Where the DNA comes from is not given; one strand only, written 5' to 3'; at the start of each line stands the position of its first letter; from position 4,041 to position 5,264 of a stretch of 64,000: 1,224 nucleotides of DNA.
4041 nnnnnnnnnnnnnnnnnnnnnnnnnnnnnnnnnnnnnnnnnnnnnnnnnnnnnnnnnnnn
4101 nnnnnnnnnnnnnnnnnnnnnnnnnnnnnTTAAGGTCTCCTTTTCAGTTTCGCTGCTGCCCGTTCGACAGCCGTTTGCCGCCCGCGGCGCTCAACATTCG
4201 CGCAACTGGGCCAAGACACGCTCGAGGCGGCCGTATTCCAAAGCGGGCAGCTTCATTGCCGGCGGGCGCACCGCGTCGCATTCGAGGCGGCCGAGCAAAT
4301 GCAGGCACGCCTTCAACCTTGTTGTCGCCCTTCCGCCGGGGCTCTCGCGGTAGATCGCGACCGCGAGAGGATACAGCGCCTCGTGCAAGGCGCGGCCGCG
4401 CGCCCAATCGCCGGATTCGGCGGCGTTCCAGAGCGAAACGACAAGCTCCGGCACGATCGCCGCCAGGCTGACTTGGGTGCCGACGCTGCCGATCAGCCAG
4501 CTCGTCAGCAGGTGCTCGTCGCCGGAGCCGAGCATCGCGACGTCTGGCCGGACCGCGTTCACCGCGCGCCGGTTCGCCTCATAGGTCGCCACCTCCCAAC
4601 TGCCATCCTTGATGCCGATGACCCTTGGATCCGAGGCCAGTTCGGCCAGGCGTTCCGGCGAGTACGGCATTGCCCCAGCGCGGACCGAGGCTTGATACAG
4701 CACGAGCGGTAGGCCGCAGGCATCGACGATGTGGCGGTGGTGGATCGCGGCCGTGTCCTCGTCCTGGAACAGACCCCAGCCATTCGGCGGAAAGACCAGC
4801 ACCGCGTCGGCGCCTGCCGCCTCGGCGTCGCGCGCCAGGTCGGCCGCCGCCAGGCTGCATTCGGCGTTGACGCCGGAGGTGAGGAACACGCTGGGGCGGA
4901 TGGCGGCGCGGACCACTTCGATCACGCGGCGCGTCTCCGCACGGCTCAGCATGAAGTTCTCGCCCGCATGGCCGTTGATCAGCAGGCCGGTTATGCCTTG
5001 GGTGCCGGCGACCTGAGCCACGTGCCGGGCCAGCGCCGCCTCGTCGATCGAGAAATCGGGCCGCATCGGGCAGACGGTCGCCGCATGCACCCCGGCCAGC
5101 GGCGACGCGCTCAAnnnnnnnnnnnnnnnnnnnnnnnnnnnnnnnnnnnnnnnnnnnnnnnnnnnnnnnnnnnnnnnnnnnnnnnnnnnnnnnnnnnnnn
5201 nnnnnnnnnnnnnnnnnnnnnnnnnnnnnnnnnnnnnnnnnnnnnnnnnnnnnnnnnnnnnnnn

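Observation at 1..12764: Composite catabolic island with a sugar-type and an amino-acid-type ABC importer, two paralogous binding proteins and an embedded H-x-H hydrolase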

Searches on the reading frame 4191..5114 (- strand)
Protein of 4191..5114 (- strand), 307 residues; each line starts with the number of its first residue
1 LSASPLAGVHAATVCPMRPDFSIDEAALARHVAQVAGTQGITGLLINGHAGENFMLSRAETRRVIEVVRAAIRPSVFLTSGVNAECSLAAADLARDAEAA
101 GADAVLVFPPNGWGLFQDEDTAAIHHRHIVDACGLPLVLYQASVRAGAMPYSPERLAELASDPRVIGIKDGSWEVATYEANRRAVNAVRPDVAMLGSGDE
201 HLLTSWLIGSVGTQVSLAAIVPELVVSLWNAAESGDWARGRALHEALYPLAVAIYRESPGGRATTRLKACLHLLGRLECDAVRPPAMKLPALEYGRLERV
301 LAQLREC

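Call 8: search_protein_families(library=pfam, proteins=[window:4191-5114:-])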
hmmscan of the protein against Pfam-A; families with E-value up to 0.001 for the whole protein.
window:4191-5114:- (307 aa): 1 family
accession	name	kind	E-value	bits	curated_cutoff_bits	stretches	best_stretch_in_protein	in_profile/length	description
PF00701.28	DHDPS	-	1e-35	123.4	22.1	1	6-302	2-287/289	Dihydrodipicolinate synthetase family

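Call 10: search_protein_families(library=ncbifam, proteins=[window:4191-5114:-], max_evalue=0.00001)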
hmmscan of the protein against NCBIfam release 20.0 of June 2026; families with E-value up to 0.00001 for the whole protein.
window:4191-5114:- (307 aa): 7 families
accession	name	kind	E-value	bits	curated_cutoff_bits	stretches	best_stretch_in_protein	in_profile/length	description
TIGR00674.1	dapA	equivalog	4.9e-30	104.4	206.15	1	9-302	2-284/286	4-hydroxy-tetrahydrodipicolinate synthase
NF002958.0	PRK03620.1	subfamily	1.2e-29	103.1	278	1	8-305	13-300/307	5-dehydro-4-deoxyglucarate dehydratase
TIGR03249.1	KdgD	equivalog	9.9e-25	87.2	373.95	1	7-303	10-297/299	5-dehydro-4-deoxyglucarate dehydratase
NF003164.0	PRK04147.1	equivalog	3.6e-22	79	281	1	6-247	4-238/294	N-acetylneuraminate lyase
TIGR02313.1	HpaI-NOT-DapA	exception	5.1e-20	71.4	396.7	1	8-293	3-279/294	2,4-dihydroxyhept-2-ene-1,7-dioic acid aldolase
TIGR00683.1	nanA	equivalog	1.1e-17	64.3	382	1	6-238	1-226/293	N-acetylneuraminate lyase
NF040954.1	Arch_KDGaldase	equivalog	8.7e-11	41.7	390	1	13-247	7-228/288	bifunctional 2-dehydro-3-deoxy-phosphogluconate/2-dehydro-3-deoxy-6-phosphogalactonate aldolase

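Call 33: search_solved_structures(query=window:4191-5114:-, max_evalue=1e-10)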
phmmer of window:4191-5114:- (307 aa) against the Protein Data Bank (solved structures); distinct sequences matched with E-value up to 1e-10: 65 (the best 60 are shown).
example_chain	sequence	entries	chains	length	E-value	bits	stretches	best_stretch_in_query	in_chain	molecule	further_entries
4xky_A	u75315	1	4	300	7.3e-23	84.5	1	5-303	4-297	Dihydrodipicolinate synthase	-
2rfg_A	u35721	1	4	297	3.4e-21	79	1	21-263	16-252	Dihydrodipicolinate synthase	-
6xgs_A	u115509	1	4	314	1.5e-20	76.9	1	4-296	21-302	4-hydroxy-tetrahydrodipicolinate synthase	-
3si9_A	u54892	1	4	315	2.7e-19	72.7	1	4-265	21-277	Dihydrodipicolinate synthase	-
3n2x_A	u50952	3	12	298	8.8e-19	71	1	38-307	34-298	Uncharacterized protein yagE | YagE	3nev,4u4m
2yxg_A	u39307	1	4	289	1.1e-18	70.7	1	8-300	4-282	Dihydrodipicolinate synthase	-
2v8z_A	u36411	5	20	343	1.2e-18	70.6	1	24-307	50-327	YAGE | Probable 2-keto-3-deoxy-galactonate aldolase YagE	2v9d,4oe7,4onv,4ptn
3flu_A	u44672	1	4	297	1.4e-18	70.4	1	6-287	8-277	Dihydrodipicolinate synthase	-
3qze_A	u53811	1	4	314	1.7e-18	70.1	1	4-277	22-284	Dihydrodipicolinate synthase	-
4i7u_A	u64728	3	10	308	1.7e-18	70.1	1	11-261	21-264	Dihydrodipicolinate synthase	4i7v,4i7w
6p90_A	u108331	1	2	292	2.5e-18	69.5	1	6-277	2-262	4-hydroxy-tetrahydrodipicolinate synthase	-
3noe_A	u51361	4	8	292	8.1e-18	67.9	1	6-277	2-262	Dihydrodipicolinate synthase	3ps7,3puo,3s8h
1hl2_A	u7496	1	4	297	8.3e-17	64.6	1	3-216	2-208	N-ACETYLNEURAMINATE LYASE SUBUNIT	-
3pud_A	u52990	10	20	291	1e-16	64.2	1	8-279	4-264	Dihydrodipicolinate synthase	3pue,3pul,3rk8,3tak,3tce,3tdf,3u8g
3s5n_A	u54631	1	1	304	1.4e-16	63.8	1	6-254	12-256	4-hydroxy-2-oxoglutarate aldolase, mitochondrial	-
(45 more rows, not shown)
